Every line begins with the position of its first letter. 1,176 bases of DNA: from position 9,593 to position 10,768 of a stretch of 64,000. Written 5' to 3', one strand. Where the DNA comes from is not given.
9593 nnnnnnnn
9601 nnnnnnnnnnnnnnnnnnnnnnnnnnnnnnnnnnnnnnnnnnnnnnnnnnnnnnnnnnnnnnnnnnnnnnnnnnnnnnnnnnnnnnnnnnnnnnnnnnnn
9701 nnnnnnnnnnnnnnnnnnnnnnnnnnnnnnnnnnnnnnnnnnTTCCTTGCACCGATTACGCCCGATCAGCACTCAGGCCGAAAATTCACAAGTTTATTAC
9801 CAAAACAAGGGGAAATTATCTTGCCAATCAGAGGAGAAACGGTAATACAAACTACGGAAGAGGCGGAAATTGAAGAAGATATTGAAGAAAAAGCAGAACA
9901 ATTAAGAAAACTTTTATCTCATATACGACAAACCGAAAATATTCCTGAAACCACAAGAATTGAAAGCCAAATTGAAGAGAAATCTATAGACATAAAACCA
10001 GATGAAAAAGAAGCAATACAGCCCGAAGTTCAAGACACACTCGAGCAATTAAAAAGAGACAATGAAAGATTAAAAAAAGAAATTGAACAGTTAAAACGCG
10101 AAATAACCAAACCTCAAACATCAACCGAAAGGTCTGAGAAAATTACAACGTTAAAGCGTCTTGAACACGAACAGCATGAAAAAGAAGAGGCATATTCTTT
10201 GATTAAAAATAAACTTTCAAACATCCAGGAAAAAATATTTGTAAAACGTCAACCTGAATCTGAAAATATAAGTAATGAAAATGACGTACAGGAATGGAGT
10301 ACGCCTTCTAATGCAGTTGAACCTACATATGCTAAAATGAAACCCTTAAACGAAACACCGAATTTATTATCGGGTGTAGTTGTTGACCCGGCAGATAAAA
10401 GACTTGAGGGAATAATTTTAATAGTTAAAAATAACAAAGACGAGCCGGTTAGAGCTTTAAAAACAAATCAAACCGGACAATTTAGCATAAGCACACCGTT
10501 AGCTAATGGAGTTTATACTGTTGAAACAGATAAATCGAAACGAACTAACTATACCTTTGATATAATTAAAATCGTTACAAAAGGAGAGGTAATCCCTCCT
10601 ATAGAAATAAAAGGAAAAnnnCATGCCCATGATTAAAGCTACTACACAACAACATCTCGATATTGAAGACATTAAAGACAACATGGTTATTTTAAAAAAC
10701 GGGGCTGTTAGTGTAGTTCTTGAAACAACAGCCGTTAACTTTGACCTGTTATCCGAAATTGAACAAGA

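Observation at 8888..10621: PrgI/VirB3-like membrane anchor fused to a cell-wall-spanning linker and beta-sandwich domain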

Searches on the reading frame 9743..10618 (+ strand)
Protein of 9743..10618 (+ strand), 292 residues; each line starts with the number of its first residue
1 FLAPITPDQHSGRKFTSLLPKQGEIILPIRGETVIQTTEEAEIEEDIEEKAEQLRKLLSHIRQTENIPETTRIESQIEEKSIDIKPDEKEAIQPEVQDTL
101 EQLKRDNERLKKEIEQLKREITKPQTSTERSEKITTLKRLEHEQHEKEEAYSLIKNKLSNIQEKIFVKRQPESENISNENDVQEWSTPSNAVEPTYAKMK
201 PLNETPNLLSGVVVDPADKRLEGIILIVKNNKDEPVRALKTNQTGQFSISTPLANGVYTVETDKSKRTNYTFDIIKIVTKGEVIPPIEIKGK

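Call 51: search_protein_representatives(alignment_id=A3)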
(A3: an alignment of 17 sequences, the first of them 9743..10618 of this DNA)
Query: 17 sequences, 282 profile positions. Proteins with E-value up to 0.001 (for the whole library): 1801; up to 1e-10: 1416; up to 1e-30: 214. The best 150 are listed.
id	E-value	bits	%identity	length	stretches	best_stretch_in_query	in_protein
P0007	3.8e-106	371.1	-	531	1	2-282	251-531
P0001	1.0e-105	369.7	-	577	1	2-281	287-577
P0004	4.7e-105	367.5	-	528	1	2-281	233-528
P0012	7.3e-102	357.1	-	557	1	1-281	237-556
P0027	3.8e-99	348.1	-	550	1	1-281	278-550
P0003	5.5e-99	347.6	-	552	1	1-281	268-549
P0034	7.2e-99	347.2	-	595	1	2-281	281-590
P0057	7.5e-98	343.9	-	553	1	2-281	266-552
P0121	7.4e-96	337.4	-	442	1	2-281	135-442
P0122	7.8e-96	337.3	-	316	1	2-281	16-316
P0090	3.9e-95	335.0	-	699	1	4-281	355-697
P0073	7.7e-95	334.0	-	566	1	2-281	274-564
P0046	1.5e-90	320.0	-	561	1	2-281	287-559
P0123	2.0e-90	319.5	-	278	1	3-281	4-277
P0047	3.0e-90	319.0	-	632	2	49-281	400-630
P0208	2.6e-36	142.0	-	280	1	81-281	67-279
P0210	8.4e-36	140.3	-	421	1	81-280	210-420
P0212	2.1e-35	139.0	-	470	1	20-280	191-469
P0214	3.0e-35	138.5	-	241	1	85-280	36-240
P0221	3.0e-34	135.2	-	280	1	81-281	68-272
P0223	4.8e-34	134.5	-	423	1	39-280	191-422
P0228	1.0e-33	133.5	-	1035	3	52-279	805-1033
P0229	1.2e-33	133.2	-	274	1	56-278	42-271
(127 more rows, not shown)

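Call 53: find_encoding_contigs(protein=P0228, flank=6000, max_places=3)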
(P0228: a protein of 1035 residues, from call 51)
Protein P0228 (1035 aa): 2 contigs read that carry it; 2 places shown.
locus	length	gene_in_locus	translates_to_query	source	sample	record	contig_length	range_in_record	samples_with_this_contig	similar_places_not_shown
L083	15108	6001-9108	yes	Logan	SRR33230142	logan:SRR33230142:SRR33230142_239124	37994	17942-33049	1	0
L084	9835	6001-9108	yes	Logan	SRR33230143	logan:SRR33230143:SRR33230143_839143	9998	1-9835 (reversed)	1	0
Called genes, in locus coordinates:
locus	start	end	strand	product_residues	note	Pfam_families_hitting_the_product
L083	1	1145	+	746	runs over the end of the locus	-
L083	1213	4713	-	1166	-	-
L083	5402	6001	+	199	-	PF12666:PrgI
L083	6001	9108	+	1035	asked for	PF13620:CarboxypepD_reg (weak)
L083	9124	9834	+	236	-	PF26593:TraC-like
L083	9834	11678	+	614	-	PF19044:P-loop_TraG, PF01935:DUF87, PF12846:AAA_10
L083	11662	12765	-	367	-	PF02463:SMC_N, PF11398:DUF2813 (weak), PF13175:AAA_15, PF13476:AAA_23 (weak), PF13304:AAA_21 (faint)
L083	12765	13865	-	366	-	PF00712:DNA_pol3_beta, PF02767:DNA_pol3_beta_2, PF02768:DNA_pol3_beta_3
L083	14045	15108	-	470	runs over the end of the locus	PF11638:DnaA_N, PF00004:AAA (faint), PF01695:IstB_IS21, PF00308:Bac_DnaA, PF08299:Bac_DnaA_C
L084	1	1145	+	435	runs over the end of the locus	?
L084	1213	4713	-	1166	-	-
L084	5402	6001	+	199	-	PF12666:PrgI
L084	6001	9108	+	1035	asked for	PF13620:CarboxypepD_reg (weak)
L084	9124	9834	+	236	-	PF26593:TraC-like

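Call 54: find_encoding_contigs(protein=P0221, flank=6000, max_places=3)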
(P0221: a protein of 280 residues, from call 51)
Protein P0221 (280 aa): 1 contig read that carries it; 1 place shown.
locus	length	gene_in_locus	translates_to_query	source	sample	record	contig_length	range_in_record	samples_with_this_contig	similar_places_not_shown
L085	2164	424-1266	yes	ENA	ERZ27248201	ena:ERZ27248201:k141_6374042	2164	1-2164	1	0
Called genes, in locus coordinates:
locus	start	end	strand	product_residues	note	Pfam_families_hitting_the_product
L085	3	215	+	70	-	?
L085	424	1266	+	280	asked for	PF13620:CarboxypepD_reg (weak)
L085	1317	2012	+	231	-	PF26593:TraC-like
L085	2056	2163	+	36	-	?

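Call 56: find_encoding_contigs(protein=P0229, flank=5000, max_places=3)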
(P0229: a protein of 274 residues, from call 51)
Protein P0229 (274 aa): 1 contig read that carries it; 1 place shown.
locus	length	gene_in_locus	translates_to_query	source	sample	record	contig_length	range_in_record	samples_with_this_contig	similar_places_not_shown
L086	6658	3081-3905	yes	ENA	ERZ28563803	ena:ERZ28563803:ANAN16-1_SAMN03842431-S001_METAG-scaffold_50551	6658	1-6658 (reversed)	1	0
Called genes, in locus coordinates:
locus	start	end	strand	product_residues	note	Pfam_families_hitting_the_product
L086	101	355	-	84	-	-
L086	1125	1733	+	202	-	-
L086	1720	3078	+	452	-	-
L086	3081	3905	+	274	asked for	PF13620:CarboxypepD_reg (weak)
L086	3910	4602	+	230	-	-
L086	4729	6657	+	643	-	?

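Call 57: find_encoding_contigs(protein=P0208, flank=5000, max_places=3)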
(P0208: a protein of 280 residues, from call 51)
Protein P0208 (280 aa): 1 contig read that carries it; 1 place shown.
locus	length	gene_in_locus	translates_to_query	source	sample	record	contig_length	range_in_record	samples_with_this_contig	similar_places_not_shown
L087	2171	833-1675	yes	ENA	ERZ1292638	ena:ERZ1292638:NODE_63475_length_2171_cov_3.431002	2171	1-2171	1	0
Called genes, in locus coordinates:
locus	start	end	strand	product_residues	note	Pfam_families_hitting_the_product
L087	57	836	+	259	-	-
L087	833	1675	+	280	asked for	PF13620:CarboxypepD_reg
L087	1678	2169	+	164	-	?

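Call 58: find_encoding_contigs(protein=P0214, flank=5000, max_places=3)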
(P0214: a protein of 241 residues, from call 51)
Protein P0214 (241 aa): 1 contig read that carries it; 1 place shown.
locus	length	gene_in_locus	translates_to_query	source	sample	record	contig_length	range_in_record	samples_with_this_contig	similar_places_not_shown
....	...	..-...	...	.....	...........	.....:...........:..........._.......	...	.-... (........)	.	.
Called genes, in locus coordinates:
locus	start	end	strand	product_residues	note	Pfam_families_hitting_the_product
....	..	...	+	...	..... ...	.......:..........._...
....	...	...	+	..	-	?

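Call 59: find_encoding_contigs(protein=P0223, flank=5000, max_places=3)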
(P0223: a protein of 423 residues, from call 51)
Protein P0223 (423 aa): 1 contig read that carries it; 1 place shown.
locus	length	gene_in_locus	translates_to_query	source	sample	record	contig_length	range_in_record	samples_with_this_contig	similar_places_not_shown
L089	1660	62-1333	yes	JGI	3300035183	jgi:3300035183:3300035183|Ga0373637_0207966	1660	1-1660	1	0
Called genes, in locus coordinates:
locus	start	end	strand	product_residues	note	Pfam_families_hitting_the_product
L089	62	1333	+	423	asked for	PF13620:CarboxypepD_reg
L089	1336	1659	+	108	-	?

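Call 61: find_homologous_proteins(query=P0228, max_evalue=0.00001)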
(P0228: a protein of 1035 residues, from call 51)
Query P0228 (1035 aa): 6 proteins with E <= 0.00001 among 8000 candidates.
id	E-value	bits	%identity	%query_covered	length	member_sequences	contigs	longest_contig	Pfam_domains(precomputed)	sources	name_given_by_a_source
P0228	0.0e+0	2213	100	100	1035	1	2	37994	PF13620.13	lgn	-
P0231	3.9e-128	448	35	98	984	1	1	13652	PF13620.13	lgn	-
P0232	5.4e-126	441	51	29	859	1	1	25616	PF13620.13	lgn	-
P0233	3.8e-122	428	49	33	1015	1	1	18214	PF13620.13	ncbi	-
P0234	1.9e-118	416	41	41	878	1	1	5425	-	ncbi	-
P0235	3.0e-117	412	33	37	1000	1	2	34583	-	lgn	-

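Call 63: find_encoding_contigs(protein=P0233, flank=5000, max_places=2)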
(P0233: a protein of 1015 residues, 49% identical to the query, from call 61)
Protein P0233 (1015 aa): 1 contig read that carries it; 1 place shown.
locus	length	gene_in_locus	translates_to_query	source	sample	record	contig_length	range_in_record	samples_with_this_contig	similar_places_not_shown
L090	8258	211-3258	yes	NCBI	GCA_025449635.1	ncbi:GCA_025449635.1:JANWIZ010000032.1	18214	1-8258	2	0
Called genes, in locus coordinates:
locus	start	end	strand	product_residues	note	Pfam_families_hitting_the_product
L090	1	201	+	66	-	?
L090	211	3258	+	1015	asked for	PF13620:CarboxypepD_reg (weak)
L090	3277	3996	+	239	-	PF26593:TraC-like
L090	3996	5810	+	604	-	PF01935:DUF87, PF12846:AAA_10, PF19044:P-loop_TraG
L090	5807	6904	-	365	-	PF02463:SMC_N, PF13175:AAA_15, PF13476:AAA_23, PF13304:AAA_21 (faint)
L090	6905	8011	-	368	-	PF00712:DNA_pol3_beta, PF02767:DNA_pol3_beta_2, PF02768:DNA_pol3_beta_3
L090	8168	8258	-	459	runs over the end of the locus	PF11638:DnaA_N, PF00004:AAA (faint), PF01695:IstB_IS21 (weak), PF00308:Bac_DnaA, PF08299:Bac_DnaA_C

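Call 64: find_encoding_contigs(protein=P0231, flank=5000, max_places=2)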
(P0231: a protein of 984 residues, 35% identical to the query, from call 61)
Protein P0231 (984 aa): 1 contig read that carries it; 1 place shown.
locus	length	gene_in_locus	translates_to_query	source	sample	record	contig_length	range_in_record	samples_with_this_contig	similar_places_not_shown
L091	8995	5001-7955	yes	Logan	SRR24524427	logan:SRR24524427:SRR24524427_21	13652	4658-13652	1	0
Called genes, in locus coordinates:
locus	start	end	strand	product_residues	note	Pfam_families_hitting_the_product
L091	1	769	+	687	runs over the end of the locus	-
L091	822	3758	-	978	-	-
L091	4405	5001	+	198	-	PF12666:PrgI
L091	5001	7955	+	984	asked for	PF13620:CarboxypepD_reg (weak)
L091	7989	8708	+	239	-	PF26593:TraC-like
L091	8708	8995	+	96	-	?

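Call 67: search_protein_families(library=pfam, proteins=[P0228, P0231, P0233, P0235, L083:5402-6001:+, L083:9124-9834:+, P0210, P0212], max_evalue=0.05)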
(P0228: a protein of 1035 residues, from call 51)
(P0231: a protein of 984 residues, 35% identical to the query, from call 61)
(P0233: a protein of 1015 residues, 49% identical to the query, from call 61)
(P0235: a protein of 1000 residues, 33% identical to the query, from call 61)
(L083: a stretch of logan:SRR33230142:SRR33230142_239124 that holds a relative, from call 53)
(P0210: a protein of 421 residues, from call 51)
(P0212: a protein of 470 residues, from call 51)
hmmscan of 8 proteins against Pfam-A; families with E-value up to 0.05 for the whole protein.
P0228 (1035 aa): 2 families
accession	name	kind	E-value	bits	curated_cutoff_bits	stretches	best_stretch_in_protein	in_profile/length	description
PF13620.12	CarboxypepD_reg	-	2.9e-07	31.2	32.3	1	955-1014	2-60/82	Carboxypeptidase regulatory-like domain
PF09430.16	EMC7_beta-sandw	-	0.00072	20.2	26.6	1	966-1023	6-60/122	ER membrane protein complex subunit 7, beta-sandwich domain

P0231 (984 aa): 2 families
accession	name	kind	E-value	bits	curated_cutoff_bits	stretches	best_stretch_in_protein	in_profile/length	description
PF13620.12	CarboxypepD_reg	-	1.1e-06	29.3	32.3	1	904-963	2-60/82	Carboxypeptidase regulatory-like domain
PF09430.16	EMC7_beta-sandw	-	0.0048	17.5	26.6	1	916-970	7-58/122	ER membrane protein complex subunit 7, beta-sandwich domain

P0233 (1015 aa): 4 families
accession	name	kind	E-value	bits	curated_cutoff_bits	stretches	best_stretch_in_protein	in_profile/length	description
PF13620.12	CarboxypepD_reg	-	2.2e-07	31.6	32.3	1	935-994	2-60/82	Carboxypeptidase regulatory-like domain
PF09430.16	EMC7_beta-sandw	-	0.00051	20.7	26.6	1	962-1003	20-60/122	ER membrane protein complex subunit 7, beta-sandwich domain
PF13715.12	CarbopepD_reg_2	-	0.0013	19.2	32.2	1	935-1009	1-71/88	CarboxypepD_reg-like domain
PF08308.17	PEGA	-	0.012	15.9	20.8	1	969-1002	21-55/71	PEGA domain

P0235 (1000 aa): 2 families
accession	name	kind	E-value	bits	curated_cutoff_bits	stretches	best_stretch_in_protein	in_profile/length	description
PF13620.12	CarboxypepD_reg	-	5.9e-05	23.8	32.3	1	920-978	2-59/82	Carboxypeptidase regulatory-like domain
PF09430.16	EMC7_beta-sandw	-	0.013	16.2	26.6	1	932-988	8-60/122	ER membrane protein complex subunit 7, beta-sandwich domain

L083:5402-6001:+ (199 aa): 1 family
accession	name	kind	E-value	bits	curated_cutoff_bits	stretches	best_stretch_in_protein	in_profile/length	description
PF12666.12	PrgI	-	1.9e-10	41.5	27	1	5-91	1-90/91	PrgI family protein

L083:9124-9834:+ (236 aa): 1 family
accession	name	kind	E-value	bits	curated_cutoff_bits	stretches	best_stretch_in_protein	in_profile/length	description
PF11130.14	TraC_F_IV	-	0.016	14.7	28.1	1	80-210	83-182/375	TraC protein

P0210 (421 aa): 5 families
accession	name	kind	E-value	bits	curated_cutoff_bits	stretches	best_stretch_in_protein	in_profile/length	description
PF13620.12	CarboxypepD_reg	-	2e-09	38.1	32.3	1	341-400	2-60/82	Carboxypeptidase regulatory-like domain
PF12666.12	PrgI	-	7.1e-09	36.5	27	1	5-89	1-88/91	PrgI family protein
PF13715.12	CarbopepD_reg_2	-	3.3e-06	27.5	32.2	1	341-416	1-72/88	CarboxypepD_reg-like domain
PF22902.2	NOMO1-like_9th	-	0.005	17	27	1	353-404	13-65/75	BOS complex subunit NOMO1-like, beta sandwich domain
PF09430.16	EMC7_beta-sandw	-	0.03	14.9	26.6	0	356-409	10-60/122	ER membrane protein complex subunit 7, beta-sandwich domain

P0212 (470 aa): 10 families
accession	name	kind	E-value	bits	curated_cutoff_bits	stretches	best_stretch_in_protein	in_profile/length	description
PF13620.12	CarboxypepD_reg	-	3.4e-08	34.2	32.3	1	390-449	2-60/82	Carboxypeptidase regulatory-like domain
PF12666.12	PrgI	-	5.9e-08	33.6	27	1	5-87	1-86/91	PrgI family protein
PF22902.2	NOMO1-like_9th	-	5e-05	23.5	27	1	401-451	12-63/75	BOS complex subunit NOMO1-like, beta sandwich domain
PF13715.12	CarbopepD_reg_2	-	0.0013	19.2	32.2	1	390-466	1-73/88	CarboxypepD_reg-like domain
PF17210.9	SdrD_B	-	0.0037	17.9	29.7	1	396-448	18-70/112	SdrD B-like domain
PF06005.17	ZapB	-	0.016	16.1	31.5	0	278-327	24-70/71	Cell division protein ZapB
PF06818.20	Fez1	-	0.034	15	34.4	0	259-353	53-144/199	Fez1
PF16591.11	HBM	-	0.036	14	29.8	0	289-358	166-236/254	Helical bimodular sensor domain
PF08614.16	ATG16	-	0.039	14.6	33.7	0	219-350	29-159/200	Autophagy protein 16 (ATG16)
PF09789.14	CC149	-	0.044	13.5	30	1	253-351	49-148/316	Coiled-coil domain-containing protein 149-A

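Call 76: find_homologous_proteins(query=P0212, max_evalue=1e-10)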
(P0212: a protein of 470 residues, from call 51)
Query P0212 (470 aa): 415 proteins with E <= 1e-10 among 8000 candidates; the best 120 are listed.
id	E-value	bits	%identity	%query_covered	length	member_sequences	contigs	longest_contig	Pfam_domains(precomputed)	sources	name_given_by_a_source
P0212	0.0e+0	1028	100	100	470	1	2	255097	PF13620.13,PF12666.13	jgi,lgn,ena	-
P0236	4.2e-165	568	58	100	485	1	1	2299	PF13620.13,PF12666.13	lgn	-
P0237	9.6e-144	498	53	100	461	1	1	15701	PF13620.13,PF12666.13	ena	-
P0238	5.7e-124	433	48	100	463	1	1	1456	PF13620.13,PF12666.13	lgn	-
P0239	3.1e-114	401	46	100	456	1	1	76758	PF13620.13,PF12666.13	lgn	-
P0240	1.4e-94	336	43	100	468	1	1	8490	PF13620.13,PF12666.13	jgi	jgi:hypothetical protein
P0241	9.1e-91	323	41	100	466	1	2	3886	PF13620.13,PF12666.13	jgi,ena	-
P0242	3.8e-81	292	40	100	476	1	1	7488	PF13620.13,PF12666.13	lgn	-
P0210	4.5e-80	288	40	100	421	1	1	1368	PF13715.13,PF13620.13,PF12666.13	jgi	-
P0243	1.2e-79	287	37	100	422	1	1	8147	PF13620.13,PF12666.13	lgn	-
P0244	6.9e-77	278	39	100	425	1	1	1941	PF13620.13,PF12666.13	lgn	-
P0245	2.9e-74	269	37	100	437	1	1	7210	PF13620.13,PF12666.13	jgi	-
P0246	4.4e-71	258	37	100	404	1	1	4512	PF13620.13,PF12666.13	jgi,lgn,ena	-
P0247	2.1e-69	253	52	37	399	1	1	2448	PF13620.13,PF12666.13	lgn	-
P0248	5.5e-69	252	54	28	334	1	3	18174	PF13620.13,PF12666.13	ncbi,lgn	-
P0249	1.6e-68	250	37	100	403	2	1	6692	PF13620.13,PF12666.13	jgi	-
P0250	2.4e-68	249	47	40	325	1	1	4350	PF13620.13,PF12666.13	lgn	-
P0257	1.9e-66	243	32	100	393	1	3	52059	PF22902.3,PF13620.13,PF12666.13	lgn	-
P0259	3.1e-65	239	45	40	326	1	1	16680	PF13620.13,PF12666.13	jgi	jgi:hypothetical protein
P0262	5.7e-65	238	47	31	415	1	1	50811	PF13620.13,PF12666.13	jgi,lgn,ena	-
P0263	8.6e-65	238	53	31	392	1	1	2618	PF13620.13,PF12666.13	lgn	-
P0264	1.6e-64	237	35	100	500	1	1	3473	PF13620.13,PF12666.13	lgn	-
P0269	7.7e-64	235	45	40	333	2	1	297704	PF13620.13,PF12666.13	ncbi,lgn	-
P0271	1.5e-63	234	35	100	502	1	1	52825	PF13620.13,PF12666.13,PF01486.23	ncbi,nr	ncbi:MAG: PrgI family protein [Patescibacteria group bacterium]|nr:PrgI family protein [Patescibacte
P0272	1.7e-63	233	48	41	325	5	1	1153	PF13620.13,PF12666.13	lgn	-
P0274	2.2e-63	233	35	100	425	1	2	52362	PF13620.13,PF12666.13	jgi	jgi:hypothetical protein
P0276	9.7e-63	231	49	32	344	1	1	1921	PF13620.13,PF12666.13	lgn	-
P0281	2.6e-61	226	48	33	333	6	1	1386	PF13620.13,PF12666.13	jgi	-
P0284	7.0e-61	225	42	40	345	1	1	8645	PF13620.13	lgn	-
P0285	9.2e-61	224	45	33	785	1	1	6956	PF13620.13,PF12666.13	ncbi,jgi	jgi:hypothetical protein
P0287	1.9e-60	223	54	29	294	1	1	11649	PF13620.13,PF12666.13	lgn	-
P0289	4.9e-60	222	39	44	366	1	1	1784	PF13620.13,PF12666.13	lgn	-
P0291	2.1e-59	220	45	34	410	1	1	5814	PF13620.13,PF12666.13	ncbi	-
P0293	3.1e-59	219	43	40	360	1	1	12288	PF13620.13,PF12666.13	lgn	-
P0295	5.7e-59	219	43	40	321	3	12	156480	PF13620.13,PF12666.13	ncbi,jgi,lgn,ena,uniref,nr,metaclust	ncbi:hypothetical protein COT44_03405 [Candidatus Shapirobacteria bacterium CG08_land_8_20_14_0_20_3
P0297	7.2e-59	218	33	100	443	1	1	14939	PF13620.13,PF12666.13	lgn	-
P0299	9.8e-59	218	49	32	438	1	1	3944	PF13620.13,PF12666.13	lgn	-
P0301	2.7e-58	216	47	32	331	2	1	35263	PF13620.13,PF12666.13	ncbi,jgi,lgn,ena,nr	ncbi:PrgI family protein [Patescibacteria group bacterium]|nr:PrgI family protein [Patescibacteria g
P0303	4.0e-58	216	44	35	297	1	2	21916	PF13620.13,PF12666.13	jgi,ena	-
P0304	5.9e-58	215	44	32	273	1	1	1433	PF13620.13,PF12666.13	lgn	-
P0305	9.0e-58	215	35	100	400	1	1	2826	PF13620.13,PF12666.13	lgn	-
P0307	1.3e-57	214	39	48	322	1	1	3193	PF13620.13,PF12666.13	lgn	-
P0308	1.4e-57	214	49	32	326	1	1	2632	PF13620.13,PF12666.13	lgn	-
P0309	1.5e-57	214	47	32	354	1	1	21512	PF13620.13,PF12666.13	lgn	-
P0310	2.1e-57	213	57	21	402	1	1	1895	PF13620.13,PF12666.13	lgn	-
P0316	7.5e-57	212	53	23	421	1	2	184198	PF13620.13,PF12666.13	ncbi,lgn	-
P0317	7.8e-57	211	49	29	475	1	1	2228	PF13620.13,PF12666.13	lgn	-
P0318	9.5e-57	211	45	35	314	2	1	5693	PF13620.13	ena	-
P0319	1.3e-56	211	45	33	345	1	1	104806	PF13620.13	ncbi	ncbi:MAG: hypothetical protein ACOZBZ_00855 [Patescibacteria group bacterium]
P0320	1.8e-56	210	49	28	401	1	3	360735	PF13620.13,PF12666.13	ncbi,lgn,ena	-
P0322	2.0e-56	210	49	28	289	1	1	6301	PF13620.13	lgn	-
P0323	3.2e-56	209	50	32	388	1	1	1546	PF13620.13,PF12666.13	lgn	-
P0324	4.3e-56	209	57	20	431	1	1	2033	PF13620.13,PF12666.13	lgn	-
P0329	1.3e-55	207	37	53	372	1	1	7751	PF13620.13,PF12666.13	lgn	-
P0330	1.3e-55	207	46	32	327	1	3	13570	PF13620.13,PF12666.13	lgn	-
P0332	2.1e-55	207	52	20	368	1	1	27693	PF13620.13,PF12666.13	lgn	-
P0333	2.2e-55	207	44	32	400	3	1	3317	PF13620.13,PF12666.13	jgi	jgi:hypothetical protein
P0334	2.6e-55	206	57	20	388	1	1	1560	PF13620.13,PF12666.13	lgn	-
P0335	3.5e-55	206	47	32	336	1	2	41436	PF13620.13,PF12666.13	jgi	-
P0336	3.7e-55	206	39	39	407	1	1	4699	PF13620.13,PF12666.13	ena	-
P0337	4.2e-55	206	46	33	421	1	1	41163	PF13620.13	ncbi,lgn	-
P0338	8.7e-55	205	47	32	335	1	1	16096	PF13620.13,PF12666.13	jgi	-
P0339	9.1e-55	205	44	32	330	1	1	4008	PF13620.13,PF12666.13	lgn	-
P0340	1.2e-54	204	43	32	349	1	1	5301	PF13620.13,PF12666.13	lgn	-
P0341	1.3e-54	204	57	20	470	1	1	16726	PF13620.13,PF12666.13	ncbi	-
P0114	1.4e-54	204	30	100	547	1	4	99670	PF13620.13,PF12666.13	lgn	-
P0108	2.3e-54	203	30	100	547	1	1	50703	PF13620.13,PF12666.13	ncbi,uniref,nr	ncbi:hypothetical protein GYA37_00445 [candidate division WWE3 bacterium]|uniref:Carboxypeptidase re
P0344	3.9e-54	203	54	20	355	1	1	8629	PF13620.13,PF12666.13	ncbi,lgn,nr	ncbi:MAG: PrgI family protein [bacterium]|nr:PrgI family protein [bacterium]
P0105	5.6e-54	202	31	100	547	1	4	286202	PF13620.13,PF12666.13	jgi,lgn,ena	-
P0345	6.1e-54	202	39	39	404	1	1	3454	PF13620.13,PF12666.13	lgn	-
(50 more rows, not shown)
